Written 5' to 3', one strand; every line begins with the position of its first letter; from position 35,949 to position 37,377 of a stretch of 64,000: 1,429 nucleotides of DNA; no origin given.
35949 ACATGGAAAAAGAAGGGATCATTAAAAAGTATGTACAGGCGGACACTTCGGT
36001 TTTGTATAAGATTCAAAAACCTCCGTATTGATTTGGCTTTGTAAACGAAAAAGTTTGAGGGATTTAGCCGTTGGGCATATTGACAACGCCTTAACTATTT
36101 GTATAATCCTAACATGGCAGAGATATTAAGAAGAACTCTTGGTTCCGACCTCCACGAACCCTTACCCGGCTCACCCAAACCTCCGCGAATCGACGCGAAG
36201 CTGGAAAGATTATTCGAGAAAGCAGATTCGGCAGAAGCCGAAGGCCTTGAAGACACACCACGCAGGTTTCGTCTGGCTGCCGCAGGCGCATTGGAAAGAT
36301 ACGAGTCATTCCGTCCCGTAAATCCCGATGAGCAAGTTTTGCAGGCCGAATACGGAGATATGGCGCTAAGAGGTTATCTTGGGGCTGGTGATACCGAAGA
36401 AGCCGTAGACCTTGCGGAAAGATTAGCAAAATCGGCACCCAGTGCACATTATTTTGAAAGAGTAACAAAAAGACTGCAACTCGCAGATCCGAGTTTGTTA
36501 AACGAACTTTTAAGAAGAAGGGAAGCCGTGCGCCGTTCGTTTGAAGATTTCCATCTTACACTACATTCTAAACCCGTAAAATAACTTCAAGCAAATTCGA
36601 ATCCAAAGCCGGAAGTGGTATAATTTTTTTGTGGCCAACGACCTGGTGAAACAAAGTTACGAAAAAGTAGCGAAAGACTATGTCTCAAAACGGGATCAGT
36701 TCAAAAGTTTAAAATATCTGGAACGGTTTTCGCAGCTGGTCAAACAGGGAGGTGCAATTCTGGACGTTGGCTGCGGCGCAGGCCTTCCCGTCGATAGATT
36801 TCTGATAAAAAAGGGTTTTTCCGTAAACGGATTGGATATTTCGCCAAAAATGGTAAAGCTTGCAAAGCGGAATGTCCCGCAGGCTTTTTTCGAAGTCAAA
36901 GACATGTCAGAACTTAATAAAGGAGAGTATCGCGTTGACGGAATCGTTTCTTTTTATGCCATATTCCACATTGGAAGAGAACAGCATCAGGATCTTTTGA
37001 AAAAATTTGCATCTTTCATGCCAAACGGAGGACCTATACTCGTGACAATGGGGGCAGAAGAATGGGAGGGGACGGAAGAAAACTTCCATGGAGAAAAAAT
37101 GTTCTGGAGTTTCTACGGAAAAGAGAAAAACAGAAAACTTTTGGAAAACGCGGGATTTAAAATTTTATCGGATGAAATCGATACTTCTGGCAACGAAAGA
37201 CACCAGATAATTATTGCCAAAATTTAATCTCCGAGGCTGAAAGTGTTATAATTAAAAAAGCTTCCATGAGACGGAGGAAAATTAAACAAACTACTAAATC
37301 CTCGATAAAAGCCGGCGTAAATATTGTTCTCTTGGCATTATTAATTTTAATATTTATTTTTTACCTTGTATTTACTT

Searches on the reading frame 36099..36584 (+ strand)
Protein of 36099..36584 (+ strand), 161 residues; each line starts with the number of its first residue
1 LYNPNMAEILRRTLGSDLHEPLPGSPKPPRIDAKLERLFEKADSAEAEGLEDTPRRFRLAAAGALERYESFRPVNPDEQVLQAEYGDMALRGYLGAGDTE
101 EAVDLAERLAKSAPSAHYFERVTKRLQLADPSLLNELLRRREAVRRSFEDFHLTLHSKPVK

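Call 4: search_protein_families(library=pfam, max_evalue=0.1, proteins=[window:36099-36584:+])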
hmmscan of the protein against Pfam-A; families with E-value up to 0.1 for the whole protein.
window:36099-36584:+ (161 aa): 1 family
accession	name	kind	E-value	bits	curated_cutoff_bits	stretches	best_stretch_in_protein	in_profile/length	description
PF25393.1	LTM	-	0.021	15.2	27.5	1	95-111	11-27/42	LUBAC thetering domain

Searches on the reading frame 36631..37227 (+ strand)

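Call 4: search_protein_families(library=pfam, max_evalue=0.1, proteins=[window:36631-37227:+])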
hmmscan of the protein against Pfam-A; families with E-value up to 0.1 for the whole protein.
window:36631-37227:+ (198 aa): 17 families
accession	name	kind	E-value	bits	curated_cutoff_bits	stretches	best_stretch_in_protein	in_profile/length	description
PF13649.12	Methyltransf_25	-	8.7e-15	55.6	27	1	43-134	1-97/97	Methyltransferase domain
PF13489.12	Methyltransf_23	-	2.4e-12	47.4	27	1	28-180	11-163/164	Methyltransferase domain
PF08241.18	Methyltransf_11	-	9.7e-12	45.8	21.2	1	44-136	1-93/95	Methyltransferase domain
PF02353.26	CMAS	-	1.4e-10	41.4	27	1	37-140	60-166/273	Mycolic acid cyclopropane synthetase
PF08242.18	Methyltransf_12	-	2.5e-08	35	30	1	44-135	1-97/98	Methyltransferase domain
PF13847.12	Methyltransf_31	-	7.7e-08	32.6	27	1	39-174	3-144/145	Methyltransferase domain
PF01209.24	Ubie_methyltran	-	0.00046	20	20.1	1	7-84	10-94/233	ubiE/COQ5 methyltransferase family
PF06325.19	PrmA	-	0.00087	19.3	22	1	30-87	152-209/296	Ribosomal protein L11 methyltransferase (PrmA)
PF05175.20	MTS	-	0.0021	18.2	23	1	38-125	29-121/170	Methyltransferase small domain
PF07021.18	MetW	-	0.0078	16.3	21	1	33-75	7-49/193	Methionine biosynthesis protein MetW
PF01728.25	FtsJ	-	0.0081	16.5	24.1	1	21-95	4-78/181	FtsJ-like methyltransferase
PF12847.13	Methyltransf_18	-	0.0083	16.6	27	0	30-124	5-101/151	Methyltransferase domain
PF01135.25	PCMT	-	0.019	15.2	20.3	1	28-84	67-120/210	Protein-L-isoaspartate(D-aspartate) O-methyltransferase (PCMT)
PF09445.16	Methyltransf_15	-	0.022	14.8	22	1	42-162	3-111/165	RNA cap guanine-N2 methyltransferase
PF07757.19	AdoMet_MTase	-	0.035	14.8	27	0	40-71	62-92/115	Predicted AdoMet-dependent methyltransferase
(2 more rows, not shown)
